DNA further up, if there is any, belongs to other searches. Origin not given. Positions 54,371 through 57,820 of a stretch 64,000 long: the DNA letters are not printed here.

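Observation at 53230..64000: Sigma-54-regulated uptake and desulfation locus: SCP2 protein, TAXI-TRAP transporter, signal-peptide-less Cys-sulfatase, ferredoxin, with anSME beside the activator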

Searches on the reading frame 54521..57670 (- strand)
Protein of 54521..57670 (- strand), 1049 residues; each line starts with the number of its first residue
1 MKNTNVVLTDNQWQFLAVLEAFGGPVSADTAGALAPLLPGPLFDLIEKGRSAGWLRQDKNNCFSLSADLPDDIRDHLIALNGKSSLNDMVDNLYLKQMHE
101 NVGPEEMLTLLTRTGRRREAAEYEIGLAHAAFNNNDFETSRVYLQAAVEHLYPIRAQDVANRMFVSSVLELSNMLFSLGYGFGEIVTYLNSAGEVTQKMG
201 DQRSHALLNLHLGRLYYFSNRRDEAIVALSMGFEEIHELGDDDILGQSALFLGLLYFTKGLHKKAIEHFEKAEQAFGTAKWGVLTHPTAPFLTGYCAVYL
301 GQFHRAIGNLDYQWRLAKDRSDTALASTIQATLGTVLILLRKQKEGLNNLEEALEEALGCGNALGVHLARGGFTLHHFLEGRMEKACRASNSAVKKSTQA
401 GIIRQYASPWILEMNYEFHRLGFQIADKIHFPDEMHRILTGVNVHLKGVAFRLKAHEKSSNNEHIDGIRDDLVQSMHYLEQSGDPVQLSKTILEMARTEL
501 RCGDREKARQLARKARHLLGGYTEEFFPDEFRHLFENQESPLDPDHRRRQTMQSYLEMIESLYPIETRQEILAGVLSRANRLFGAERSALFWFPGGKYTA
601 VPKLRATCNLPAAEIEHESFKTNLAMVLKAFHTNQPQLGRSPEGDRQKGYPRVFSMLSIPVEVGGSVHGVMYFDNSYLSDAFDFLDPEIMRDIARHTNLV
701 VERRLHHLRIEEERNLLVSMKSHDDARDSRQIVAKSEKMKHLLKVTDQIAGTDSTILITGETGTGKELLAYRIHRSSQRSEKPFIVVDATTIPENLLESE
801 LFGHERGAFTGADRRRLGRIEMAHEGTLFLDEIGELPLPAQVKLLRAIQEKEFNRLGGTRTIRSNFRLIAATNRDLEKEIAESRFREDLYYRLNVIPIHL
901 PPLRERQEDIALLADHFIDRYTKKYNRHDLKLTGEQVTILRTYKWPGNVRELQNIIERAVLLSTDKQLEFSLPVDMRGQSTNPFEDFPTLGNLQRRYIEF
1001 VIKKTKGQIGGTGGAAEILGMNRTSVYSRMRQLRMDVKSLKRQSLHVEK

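Call 3: search_protein_families(library=pfam, proteins=[window:54521-57670:-], max_evalue=0.01)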
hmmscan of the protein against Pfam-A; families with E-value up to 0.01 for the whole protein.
window:54521-57670:- (1049 aa): 16 families
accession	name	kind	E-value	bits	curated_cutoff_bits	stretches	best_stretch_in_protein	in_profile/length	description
PF00158.32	Sigma54_activat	-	3e-69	232.5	20.2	1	732-899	1-168/168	Sigma-54 interaction domain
PF25601.1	AAA_lid_14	-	6.8e-23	80.7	27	1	904-977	1-75/87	AAA+ ATPase lid domain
PF14532.12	Sigma54_activ_2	-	9.3e-20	71.7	25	1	733-903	1-138/138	Sigma-54 interaction domain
PF07728.20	AAA_5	-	1.3e-06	28.9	22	1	756-875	2-124/139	AAA domain (dynein-related subfamily)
PF01078.27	Mg_chelatase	-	2.7e-06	27.4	20.3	1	811-873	93-157/207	Magnesium chelatase, subunit ChlI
PF07719.23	TPR_2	-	2.6e-05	24.5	27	0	252-274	7-29/34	Tetratricopeptide repeat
PF13181.12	TPR_8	-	2.8e-05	24.4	25.7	0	250-272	5-27/34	Tetratricopeptide repeat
PF01590.32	GAF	-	6.5e-05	23.9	22.4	1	568-698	2-130/133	GAF domain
PF13185.12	GAF_2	-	0.00012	22.7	28.6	1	567-676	3-110/136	GAF domain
PF07724.20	AAA_2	-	0.00018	22.1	27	1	754-885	4-136/166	AAA domain (Cdc48 subfamily)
PF13492.12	GAF_3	-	0.00025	21.9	27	1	569-703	3-129/129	GAF domain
PF00515.34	TPR_1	-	0.00033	20.8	27.8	1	252-272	7-27/34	Tetratricopeptide repeat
PF13428.12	TPR_14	-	0.00039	21.3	23.5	0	493-518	5-30/44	Tetratricopeptide repeat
PF13424.12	TPR_12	-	0.00047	20.7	30.1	1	208-274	5-73/77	Tetratricopeptide repeat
PF00004.35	AAA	-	0.0011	19.9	21.2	1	756-889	1-127/131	ATPase family associated with various cellular activities (AAA)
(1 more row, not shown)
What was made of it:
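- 54521..57670 (-): 1049-aa sigma-54 enhancer-binding activator: TPR-like helical N-terminus, GAF domain, AAA+ domain with GAFTGA loop, Fis-type HTH. Sigma54_activat E 3e-69, AAA_lid_14, GAF 23.9 bits against a cutoff of 22.4, weak TPR hits (call 3).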

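Call 8: search_protein_families(library=ncbifam, proteins=[window:54521-57670:-], max_evalue=0.01)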
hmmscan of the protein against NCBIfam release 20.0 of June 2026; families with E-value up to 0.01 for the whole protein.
window:54521-57670:- (1049 aa): 34 families (the best 25 are shown)
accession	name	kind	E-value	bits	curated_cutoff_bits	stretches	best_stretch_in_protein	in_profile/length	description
TIGR01817.1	nifA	equivalog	1.2e-105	354.3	528.85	1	720-969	186-434/534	nif-specific transcriptional activator NifA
NF003451.0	PRK05022.1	equivalog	5.4e-102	342.1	476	1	652-969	111-429/512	nitric oxide reductase transcriptional regulator NorR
TIGR02915.1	PEP_resp_reg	equivalog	5.6e-102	341.9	502.6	1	681-1035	96-444/445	PEP-CTERM-box response regulator transcription factor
NF011958.0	PRK15429.1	equivalog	9.1e-100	335.2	830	1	660-1040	304-691/692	formate hydrogenlyase transcriptional activator FlhA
NF041552.1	TF_PrdR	equivalog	1.7e-98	330.4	795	1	716-1032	253-575/577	sigma-54 dependent transcriptional regulator PrdR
NF038308.1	RNA_repair_RtcR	equivalog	1.8e-97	327.4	650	1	716-968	166-427/530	RNA repair transcriptional activator RtcR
NF008469.0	PRK11361.1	equivalog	5.1e-95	318.9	714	1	696-985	111-399/461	acetoacetate metabolism transcriptional regulator AtoC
NF050807.1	TransRegFlbDCaul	equivalog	1.8e-92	310.6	750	1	726-969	114-357/454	sigma-54-dependent transcriptional regulator FlbD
TIGR01818.1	ntrC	equivalog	2.5e-91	306.8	558.6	1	677-970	89-374/463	nitrogen regulation protein NR(I)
NF007689.0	PRK10365.1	equivalog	1.5e-84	284.4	760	1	731-1029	140-438/441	sigma-54-dependent response regulator transcription factor ZraR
NF049963.1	RespRegFlgRCampy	domain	6.9e-83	278.9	750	1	713-1032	117-426/429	fla regulon two-component system response regulator FlgR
TIGR02974.1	phageshock_pspF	equivalog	1.4e-79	267.7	443.55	1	733-967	2-237/336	phage shock protein operon transcriptional activator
NF011695.0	PRK15115.1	equivalog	2.5e-79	267.1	763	1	719-1041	125-444/445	two-component system response regulator GlrR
NF041946.1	LuxO_transreg_Vib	equivalog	3.4e-79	266.8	800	1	719-971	122-374/463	quorum-sensing sigma-54 dependent transcriptional regulator LuxO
TIGR02329.1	propionate_PrpR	equivalog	7e-79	265.8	499.2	1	730-1031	212-525/526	propionate catabolism operon regulatory protein PrpR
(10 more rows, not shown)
